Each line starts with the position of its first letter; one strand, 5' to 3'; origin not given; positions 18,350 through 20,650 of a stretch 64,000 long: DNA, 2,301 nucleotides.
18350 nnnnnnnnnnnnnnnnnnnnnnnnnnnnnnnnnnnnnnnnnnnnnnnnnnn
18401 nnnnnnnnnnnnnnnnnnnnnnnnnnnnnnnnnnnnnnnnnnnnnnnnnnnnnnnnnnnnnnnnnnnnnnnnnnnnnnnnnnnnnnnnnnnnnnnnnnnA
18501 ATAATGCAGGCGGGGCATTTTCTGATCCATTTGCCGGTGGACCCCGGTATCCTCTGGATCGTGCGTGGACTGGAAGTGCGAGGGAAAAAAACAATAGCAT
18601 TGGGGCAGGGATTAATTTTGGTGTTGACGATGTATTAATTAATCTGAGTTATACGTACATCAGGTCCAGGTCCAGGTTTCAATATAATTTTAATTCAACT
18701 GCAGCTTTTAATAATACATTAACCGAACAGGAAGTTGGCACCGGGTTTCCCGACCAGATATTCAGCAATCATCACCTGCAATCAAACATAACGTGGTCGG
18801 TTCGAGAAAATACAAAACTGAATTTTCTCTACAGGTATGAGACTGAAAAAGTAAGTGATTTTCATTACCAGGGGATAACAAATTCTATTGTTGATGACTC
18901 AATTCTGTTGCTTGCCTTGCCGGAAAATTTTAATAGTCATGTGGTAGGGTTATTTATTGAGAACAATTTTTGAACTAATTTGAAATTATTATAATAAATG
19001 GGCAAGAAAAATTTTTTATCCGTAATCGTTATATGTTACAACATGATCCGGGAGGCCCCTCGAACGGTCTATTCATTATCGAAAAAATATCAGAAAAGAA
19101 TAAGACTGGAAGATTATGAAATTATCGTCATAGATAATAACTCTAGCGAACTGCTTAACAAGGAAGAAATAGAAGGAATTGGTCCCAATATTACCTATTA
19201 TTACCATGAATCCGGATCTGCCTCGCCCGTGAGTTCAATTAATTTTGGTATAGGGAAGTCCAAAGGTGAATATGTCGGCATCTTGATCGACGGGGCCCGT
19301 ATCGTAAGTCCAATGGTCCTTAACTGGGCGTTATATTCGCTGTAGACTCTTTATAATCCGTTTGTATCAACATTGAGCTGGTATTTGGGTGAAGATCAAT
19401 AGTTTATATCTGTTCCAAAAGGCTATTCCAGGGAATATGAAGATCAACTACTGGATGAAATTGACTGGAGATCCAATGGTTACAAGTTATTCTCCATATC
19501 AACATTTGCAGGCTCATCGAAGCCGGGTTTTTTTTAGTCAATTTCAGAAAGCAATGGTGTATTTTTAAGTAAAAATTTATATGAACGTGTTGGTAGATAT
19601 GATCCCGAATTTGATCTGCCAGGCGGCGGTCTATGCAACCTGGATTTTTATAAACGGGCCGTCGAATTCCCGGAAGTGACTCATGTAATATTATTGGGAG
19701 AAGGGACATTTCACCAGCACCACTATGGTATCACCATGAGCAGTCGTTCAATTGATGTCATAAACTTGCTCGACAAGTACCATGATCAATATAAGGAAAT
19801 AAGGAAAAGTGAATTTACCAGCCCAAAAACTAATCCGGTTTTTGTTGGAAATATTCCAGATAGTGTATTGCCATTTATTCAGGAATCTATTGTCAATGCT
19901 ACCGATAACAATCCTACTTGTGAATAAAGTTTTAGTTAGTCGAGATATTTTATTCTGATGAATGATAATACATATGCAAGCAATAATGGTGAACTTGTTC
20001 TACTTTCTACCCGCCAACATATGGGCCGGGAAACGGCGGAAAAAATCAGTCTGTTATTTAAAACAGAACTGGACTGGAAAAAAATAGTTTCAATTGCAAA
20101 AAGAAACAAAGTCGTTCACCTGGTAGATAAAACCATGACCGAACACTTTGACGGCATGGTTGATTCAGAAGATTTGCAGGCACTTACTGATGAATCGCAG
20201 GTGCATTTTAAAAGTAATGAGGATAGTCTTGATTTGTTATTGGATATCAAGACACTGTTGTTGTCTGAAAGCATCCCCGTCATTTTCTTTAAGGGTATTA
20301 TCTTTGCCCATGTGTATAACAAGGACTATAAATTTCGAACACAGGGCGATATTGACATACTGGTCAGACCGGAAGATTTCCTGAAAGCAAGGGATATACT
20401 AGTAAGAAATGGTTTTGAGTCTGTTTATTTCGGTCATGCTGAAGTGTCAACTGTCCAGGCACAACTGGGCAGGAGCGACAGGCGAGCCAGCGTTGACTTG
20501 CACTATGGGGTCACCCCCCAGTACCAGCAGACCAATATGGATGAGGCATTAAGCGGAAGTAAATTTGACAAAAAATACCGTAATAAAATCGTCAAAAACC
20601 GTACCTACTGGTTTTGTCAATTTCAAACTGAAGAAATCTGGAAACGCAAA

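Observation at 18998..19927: GT2 glycosyltransferase gene interrupted only by three in-frame amber (TAG) codons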

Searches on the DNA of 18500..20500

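Call 49: search_rna_families(source=window, start=18500, end=20500, threshold=evalue, max_evalue=1)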
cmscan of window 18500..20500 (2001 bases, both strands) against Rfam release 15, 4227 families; matches with E-value up to 1: 2.
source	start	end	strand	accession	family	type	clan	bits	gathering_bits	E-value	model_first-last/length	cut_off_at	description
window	18673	18724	-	RF00279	SNORD45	Gene; snRNA; snoRNA; CD-box;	-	25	42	0.056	1-72/72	no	Small nucleolar RNA SNORD45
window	18631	18718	-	RF01827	SAR11_0636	Gene; sRNA;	-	23.8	67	0.73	1-90/90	no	SAR11_0636 sRNA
